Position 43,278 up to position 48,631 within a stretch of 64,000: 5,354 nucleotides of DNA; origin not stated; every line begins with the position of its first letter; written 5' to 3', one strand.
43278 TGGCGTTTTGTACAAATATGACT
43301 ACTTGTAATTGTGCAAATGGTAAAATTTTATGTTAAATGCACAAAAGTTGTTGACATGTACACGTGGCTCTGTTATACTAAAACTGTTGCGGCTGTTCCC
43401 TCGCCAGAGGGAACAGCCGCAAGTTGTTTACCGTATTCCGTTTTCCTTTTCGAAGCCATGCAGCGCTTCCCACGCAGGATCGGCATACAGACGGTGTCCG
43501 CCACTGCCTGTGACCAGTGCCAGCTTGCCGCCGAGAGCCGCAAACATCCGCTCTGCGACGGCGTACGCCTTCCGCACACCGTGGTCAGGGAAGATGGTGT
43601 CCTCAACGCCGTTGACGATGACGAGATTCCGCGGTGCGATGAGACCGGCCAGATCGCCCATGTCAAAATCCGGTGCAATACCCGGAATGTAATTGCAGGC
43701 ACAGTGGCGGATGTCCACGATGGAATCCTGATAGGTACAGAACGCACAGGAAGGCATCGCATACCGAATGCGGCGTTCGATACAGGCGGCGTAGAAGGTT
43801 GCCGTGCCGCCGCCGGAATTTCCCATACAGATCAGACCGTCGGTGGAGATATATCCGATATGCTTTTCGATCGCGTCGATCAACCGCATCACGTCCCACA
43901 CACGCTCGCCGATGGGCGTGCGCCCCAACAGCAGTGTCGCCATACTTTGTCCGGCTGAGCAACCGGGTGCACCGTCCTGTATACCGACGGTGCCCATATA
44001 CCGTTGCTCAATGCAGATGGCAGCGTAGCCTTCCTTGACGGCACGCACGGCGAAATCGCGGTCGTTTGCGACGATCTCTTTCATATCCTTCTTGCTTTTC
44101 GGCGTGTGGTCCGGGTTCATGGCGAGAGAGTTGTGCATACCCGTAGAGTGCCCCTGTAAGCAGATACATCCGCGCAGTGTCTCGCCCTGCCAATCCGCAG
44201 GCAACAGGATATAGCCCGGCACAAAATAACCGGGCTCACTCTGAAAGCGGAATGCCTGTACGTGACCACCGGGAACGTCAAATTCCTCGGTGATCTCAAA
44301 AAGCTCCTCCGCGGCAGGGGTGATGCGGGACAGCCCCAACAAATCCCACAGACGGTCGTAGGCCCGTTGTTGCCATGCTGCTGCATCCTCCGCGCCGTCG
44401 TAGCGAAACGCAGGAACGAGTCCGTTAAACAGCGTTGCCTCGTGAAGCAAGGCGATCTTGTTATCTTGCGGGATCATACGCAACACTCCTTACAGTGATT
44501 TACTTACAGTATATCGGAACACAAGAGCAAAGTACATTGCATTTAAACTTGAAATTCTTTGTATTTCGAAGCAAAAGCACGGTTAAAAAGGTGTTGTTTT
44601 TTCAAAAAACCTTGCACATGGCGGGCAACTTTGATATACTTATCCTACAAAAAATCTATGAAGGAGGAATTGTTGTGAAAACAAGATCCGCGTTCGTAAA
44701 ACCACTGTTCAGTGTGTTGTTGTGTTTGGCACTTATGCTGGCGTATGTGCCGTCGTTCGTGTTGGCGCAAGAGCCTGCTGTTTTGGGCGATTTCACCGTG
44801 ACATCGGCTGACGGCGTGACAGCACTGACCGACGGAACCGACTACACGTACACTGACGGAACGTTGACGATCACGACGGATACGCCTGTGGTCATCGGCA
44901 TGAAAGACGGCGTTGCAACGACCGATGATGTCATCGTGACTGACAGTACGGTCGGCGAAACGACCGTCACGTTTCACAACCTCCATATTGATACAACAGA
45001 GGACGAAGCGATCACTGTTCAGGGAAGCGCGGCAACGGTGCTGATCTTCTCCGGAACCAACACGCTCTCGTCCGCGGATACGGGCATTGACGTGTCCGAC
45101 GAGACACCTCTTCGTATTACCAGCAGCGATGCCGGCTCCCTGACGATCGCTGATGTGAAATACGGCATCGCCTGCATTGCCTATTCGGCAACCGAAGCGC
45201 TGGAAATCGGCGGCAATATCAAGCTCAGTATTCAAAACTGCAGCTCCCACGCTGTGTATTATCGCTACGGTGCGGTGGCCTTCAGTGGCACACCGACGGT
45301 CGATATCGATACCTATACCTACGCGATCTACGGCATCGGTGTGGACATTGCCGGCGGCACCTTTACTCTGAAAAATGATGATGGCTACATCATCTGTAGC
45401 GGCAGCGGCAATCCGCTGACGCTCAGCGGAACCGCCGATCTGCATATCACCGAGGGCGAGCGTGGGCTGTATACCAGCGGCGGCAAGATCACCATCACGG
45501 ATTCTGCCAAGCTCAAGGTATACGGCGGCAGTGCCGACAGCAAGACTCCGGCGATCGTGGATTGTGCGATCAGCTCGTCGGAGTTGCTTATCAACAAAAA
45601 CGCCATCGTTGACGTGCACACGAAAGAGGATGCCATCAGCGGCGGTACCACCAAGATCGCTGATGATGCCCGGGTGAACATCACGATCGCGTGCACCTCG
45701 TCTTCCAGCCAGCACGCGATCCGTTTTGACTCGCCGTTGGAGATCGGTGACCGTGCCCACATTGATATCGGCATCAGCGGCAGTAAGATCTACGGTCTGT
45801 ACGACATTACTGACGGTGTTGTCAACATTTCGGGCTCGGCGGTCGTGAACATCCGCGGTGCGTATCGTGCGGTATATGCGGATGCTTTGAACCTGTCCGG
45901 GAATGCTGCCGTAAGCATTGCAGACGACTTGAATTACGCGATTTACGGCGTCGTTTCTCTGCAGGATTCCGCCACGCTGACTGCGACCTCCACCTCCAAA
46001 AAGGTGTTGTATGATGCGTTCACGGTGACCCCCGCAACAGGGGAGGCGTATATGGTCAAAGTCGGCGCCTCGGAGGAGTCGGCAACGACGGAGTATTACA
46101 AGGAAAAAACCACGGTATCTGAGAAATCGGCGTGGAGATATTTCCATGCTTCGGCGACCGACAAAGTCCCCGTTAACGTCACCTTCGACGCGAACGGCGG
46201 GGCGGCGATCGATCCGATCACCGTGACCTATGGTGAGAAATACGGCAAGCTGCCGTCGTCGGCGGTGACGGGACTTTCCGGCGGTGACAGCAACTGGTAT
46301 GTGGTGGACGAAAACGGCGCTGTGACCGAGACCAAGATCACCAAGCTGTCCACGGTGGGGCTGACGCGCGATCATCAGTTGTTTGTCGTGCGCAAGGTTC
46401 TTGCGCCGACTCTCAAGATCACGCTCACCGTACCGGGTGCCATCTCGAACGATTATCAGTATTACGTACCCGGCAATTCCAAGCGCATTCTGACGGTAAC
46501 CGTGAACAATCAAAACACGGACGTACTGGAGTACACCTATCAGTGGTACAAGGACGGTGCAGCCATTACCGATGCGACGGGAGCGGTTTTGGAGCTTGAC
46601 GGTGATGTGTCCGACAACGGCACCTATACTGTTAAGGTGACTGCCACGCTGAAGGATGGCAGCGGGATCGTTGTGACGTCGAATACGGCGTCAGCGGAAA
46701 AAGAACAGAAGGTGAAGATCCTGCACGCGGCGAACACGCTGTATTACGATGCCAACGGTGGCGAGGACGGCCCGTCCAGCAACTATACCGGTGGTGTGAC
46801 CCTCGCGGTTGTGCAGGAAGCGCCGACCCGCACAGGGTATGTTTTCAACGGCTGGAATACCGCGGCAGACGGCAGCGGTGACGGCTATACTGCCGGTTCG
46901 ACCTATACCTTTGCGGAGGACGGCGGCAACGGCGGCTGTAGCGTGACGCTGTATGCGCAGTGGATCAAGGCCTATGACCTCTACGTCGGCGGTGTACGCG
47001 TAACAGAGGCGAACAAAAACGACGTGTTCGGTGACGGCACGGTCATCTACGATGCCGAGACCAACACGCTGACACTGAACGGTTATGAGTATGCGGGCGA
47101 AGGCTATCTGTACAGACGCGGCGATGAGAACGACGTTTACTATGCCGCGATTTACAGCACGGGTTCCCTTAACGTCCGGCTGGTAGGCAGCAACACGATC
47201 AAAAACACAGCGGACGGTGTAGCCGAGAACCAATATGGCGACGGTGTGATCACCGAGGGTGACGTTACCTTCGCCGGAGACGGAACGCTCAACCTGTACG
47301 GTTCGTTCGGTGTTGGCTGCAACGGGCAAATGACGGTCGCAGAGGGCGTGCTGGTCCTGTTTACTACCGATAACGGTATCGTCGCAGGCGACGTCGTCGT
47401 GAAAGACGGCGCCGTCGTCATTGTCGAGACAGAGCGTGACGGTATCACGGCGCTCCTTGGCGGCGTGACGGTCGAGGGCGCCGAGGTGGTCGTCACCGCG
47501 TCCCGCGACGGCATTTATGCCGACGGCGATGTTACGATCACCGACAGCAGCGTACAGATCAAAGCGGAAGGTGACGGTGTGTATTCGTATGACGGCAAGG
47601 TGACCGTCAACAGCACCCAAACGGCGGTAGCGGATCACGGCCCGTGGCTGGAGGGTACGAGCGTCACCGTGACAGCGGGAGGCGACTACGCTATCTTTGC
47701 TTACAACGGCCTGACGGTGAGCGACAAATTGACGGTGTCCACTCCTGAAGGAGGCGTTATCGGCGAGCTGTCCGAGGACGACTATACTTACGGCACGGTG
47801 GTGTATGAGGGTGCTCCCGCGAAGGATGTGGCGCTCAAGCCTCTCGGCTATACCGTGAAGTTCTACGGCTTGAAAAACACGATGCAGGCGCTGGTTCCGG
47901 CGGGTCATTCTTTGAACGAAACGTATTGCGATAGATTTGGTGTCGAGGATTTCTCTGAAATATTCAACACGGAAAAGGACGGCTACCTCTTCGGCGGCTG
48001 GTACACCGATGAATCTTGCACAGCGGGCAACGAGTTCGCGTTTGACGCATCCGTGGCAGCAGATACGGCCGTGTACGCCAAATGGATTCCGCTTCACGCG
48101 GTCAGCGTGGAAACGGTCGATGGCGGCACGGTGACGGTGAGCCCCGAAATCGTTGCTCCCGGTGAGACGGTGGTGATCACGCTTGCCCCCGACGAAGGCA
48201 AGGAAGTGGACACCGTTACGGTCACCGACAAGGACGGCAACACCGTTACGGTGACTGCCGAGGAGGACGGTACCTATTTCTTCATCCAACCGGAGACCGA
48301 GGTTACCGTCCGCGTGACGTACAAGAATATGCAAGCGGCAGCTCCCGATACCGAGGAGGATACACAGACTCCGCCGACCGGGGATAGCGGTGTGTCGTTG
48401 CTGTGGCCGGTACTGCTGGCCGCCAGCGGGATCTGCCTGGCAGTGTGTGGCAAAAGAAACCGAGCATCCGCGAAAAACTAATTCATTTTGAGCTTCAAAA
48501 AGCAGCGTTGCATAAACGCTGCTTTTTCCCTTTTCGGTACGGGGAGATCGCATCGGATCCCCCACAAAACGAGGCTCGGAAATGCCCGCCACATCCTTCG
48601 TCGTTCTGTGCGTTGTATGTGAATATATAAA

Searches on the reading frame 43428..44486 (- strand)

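Call 59: search_protein_families(library=pfam, proteins=[window:43428-44486:-], max_evalue=0.001)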
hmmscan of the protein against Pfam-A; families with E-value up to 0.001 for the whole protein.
window:43428-44486:- (352 aa): 2 families
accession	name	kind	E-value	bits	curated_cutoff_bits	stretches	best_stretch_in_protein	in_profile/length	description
PF22244.2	GCE_fung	-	3.1e-07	30.9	27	0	196-246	84-135/231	Glucuronyl esterase, fungi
PF12715.13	Abhydrolase_7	-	2.3e-06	27.5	21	1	32-312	45-330/388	Abhydrolase family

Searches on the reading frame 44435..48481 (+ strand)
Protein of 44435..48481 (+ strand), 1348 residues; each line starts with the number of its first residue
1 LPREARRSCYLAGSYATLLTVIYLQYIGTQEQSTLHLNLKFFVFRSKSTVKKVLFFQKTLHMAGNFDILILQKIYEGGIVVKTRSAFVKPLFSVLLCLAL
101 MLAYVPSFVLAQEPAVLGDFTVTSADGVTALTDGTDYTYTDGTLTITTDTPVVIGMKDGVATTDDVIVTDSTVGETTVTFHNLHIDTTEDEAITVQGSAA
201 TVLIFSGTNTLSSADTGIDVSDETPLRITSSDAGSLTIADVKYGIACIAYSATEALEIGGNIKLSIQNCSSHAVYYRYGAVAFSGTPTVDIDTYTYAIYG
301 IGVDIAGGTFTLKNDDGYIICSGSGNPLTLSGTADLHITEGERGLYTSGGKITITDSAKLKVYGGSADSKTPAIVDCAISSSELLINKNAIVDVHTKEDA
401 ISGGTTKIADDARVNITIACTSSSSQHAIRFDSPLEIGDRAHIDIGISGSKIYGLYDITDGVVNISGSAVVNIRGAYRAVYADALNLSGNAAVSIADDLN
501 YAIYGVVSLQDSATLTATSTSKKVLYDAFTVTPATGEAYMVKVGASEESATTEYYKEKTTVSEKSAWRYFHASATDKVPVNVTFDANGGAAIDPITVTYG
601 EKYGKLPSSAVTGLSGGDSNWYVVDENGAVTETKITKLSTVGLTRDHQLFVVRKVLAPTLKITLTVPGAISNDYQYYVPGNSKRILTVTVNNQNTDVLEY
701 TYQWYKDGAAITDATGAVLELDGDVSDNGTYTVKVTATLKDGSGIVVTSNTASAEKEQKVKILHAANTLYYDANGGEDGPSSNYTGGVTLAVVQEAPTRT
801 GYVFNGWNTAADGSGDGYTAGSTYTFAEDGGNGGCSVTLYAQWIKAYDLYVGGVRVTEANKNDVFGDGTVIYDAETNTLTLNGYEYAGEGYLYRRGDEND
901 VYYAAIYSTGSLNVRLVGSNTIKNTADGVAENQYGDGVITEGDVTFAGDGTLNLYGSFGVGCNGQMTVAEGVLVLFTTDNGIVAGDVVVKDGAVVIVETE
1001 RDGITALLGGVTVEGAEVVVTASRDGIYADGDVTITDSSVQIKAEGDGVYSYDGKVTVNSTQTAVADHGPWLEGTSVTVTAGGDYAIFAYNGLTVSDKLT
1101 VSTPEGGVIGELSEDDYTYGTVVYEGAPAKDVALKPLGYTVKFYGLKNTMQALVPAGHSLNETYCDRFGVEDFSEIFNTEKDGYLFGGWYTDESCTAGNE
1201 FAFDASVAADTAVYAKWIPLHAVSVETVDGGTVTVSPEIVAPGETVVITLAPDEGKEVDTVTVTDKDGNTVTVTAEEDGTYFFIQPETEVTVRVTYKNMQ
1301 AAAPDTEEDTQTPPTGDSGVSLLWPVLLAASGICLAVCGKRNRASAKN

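Call 13: search_protein_families(library=pfam, proteins=[window:44435-48481:+], max_evalue=0.001)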
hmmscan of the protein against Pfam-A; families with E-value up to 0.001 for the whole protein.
window:44435-48481:+ (1348 aa): 2 families
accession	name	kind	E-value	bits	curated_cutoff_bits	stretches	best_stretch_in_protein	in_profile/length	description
PF09479.16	Flg_new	-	8.8e-20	71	27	2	768-829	2-59/65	Listeria-Bacteroides repeat domain (List_Bact_rpt)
PF14262.12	Cthe_2159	-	9.1e-13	48.5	25.8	1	919-1088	68-242/262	Carbohydrate-binding domain-containing protein Cthe_2159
